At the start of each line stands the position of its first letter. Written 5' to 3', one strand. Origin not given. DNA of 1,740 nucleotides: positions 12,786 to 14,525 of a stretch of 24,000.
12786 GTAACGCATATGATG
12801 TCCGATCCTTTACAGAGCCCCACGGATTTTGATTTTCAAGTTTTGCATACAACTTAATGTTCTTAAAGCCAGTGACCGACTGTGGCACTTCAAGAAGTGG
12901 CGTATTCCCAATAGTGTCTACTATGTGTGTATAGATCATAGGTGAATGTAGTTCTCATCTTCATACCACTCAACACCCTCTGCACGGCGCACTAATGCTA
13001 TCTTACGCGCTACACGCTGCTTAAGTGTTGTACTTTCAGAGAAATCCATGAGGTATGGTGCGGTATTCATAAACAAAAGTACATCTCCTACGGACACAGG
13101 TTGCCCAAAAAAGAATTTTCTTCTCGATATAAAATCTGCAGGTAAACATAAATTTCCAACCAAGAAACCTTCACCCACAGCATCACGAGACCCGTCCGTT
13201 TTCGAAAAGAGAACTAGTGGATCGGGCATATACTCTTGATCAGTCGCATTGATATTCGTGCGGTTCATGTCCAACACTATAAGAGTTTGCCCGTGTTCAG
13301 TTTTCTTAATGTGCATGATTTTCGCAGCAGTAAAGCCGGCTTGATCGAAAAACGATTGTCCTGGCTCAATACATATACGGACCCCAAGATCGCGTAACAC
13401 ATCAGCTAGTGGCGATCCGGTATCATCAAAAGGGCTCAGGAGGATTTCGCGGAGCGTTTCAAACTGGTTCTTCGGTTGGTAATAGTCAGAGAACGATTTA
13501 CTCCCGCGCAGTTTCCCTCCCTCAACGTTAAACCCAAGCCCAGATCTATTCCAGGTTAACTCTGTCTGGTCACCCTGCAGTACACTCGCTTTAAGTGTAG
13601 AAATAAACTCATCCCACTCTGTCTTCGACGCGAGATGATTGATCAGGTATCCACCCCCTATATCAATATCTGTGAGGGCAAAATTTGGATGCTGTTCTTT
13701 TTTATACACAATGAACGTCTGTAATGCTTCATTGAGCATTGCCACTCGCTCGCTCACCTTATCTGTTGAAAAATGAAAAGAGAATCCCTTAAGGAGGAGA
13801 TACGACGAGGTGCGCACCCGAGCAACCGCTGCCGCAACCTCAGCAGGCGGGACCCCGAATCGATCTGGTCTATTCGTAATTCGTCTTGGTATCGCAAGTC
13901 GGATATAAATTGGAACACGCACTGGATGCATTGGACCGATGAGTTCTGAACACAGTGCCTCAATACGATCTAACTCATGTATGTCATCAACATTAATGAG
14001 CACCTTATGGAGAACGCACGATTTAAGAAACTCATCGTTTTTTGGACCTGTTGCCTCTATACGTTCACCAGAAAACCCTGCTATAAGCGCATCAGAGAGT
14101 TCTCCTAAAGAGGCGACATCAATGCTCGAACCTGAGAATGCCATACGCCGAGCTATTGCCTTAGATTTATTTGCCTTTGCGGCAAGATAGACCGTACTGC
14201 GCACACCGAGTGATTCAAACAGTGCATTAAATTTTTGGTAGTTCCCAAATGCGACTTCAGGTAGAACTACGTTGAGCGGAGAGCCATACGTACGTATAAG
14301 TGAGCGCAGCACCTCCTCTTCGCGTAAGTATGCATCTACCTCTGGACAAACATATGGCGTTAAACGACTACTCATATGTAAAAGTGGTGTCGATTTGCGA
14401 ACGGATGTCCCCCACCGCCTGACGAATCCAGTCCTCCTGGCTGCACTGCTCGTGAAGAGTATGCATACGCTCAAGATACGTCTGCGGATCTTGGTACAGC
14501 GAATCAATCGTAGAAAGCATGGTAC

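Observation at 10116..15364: Translationally coupled operon of a CooC-like ATPase, three different PLP folds and a Fur-family regulator beside a ZIP transporter: candidate undescribed metal-responsive biosynthetic or sulfur-transfer system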

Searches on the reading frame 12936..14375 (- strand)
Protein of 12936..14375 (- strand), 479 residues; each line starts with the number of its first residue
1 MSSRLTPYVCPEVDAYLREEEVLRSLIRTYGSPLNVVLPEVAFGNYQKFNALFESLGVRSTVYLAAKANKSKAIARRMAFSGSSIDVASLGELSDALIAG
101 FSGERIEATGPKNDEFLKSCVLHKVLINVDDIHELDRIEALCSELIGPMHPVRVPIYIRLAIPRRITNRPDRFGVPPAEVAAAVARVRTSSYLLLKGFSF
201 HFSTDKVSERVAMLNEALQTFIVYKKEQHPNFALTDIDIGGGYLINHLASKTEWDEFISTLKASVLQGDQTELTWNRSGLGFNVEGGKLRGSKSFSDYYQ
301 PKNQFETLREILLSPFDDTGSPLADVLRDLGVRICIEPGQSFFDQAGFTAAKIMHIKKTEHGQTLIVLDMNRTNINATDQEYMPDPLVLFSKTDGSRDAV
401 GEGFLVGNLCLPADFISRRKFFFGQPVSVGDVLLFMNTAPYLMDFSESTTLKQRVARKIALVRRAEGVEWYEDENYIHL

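Call 3: search_protein_families(library=pfam, proteins=[window:12936-14375:-], max_evalue=0.01)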
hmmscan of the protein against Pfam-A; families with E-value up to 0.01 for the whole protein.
window:12936-14375:- (479 aa): 3 families
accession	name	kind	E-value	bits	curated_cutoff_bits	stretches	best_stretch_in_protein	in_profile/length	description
PF02784.22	Orn_Arg_deC_N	-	1.5e-20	74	23.4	1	48-265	7-225/247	Pyridoxal-dependent decarboxylase, pyridoxal binding domain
PF00278.28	Orn_DAP_Arg_deC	-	0.00021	21.9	23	1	344-438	5-94/95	Pyridoxal-dependent decarboxylase, C-terminal sheet domain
PF01168.26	Ala_racemase_N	-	0.0011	19.1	24.1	1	60-221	21-174/220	Alanine racemase, N-terminal domain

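Call 4: search_protein_families(library=ncbifam, proteins=[window:12936-14375:-], max_evalue=0.01)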
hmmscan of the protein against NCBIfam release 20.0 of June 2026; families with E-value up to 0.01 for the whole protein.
window:12936-14375:- (479 aa): 4 families
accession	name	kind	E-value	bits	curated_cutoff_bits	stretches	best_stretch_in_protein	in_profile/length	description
TIGR01048.1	lysA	equivalog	3.4e-30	104.9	297.9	2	21-266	14-263/417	diaminopimelate decarboxylase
TIGR03099.1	dCO2ase_PEP1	hypoth_equivalog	2.2e-19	69.8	478.45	1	48-254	38-246/398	pyridoxal-dependent decarboxylase, exosortase A system-associated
NF052544.1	OrLyDeCDokD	equivalog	1.6e-11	43.5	700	1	23-250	33-263/461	ornithine/lysine decarboxylase DokD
TIGR01047.1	nspC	equivalog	0.0011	17.5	409.05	1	331-443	226-342/380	carboxynorspermidine decarboxylase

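Call 25: search_solved_structures(query=window:12936-14375:-, max_evalue=0.0001, show_alignments=1)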
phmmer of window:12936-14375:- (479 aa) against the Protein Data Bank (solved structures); distinct sequences matched with E-value up to 0.0001: 25.
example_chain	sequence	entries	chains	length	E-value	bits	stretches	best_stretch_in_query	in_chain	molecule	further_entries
6knh_A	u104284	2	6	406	4.7e-17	65.1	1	54-276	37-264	Probable diaminopimelate decarboxylase protein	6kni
6knk_A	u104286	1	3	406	3.1e-16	62.4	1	54-276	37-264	Probable diaminopimelate decarboxylase protein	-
4xg1_A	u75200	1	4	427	5.6e-12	48.4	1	61-244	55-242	Diaminopimelate decarboxylase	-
1twi_A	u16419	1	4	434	1.1e-11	47.5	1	26-249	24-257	Diaminopimelate decarboxylase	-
1tuf_A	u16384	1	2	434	1.1e-11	47.5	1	26-249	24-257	Diaminopimelate decarboxylase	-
3n2b_A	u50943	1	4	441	1.5e-11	47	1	12-205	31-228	Diaminopimelate decarboxylase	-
5x7m_A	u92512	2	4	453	4.2e-11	45.5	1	24-251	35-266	Diaminopimelate decarboxylase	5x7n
2p3e_A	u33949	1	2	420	8.9e-11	44.5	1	19-247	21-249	Diaminopimelate decarboxylase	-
3vab_A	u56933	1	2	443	2e-10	43.3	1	23-247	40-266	Diaminopimelate decarboxylase 1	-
1hkv_A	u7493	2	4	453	1.3e-09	40.7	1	23-250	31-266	DIAMINOPIMELATE DECARBOXYLASE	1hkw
2o0t_A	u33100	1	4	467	1.4e-09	40.5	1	23-250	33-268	Diaminopimelate decarboxylase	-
5gjm_A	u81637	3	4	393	1e-08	37.7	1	23-245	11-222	Lysine/ornithine decarboxylase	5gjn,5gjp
5gjo_A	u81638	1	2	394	1e-08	37.7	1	23-245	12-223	Lysine/ornithine decarboxylase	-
2yxx_A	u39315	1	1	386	1.7e-08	36.9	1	21-253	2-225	Diaminopimelate decarboxylase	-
3c5q_A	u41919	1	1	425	4.4e-08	35.6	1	56-245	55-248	Diaminopimelate decarboxylase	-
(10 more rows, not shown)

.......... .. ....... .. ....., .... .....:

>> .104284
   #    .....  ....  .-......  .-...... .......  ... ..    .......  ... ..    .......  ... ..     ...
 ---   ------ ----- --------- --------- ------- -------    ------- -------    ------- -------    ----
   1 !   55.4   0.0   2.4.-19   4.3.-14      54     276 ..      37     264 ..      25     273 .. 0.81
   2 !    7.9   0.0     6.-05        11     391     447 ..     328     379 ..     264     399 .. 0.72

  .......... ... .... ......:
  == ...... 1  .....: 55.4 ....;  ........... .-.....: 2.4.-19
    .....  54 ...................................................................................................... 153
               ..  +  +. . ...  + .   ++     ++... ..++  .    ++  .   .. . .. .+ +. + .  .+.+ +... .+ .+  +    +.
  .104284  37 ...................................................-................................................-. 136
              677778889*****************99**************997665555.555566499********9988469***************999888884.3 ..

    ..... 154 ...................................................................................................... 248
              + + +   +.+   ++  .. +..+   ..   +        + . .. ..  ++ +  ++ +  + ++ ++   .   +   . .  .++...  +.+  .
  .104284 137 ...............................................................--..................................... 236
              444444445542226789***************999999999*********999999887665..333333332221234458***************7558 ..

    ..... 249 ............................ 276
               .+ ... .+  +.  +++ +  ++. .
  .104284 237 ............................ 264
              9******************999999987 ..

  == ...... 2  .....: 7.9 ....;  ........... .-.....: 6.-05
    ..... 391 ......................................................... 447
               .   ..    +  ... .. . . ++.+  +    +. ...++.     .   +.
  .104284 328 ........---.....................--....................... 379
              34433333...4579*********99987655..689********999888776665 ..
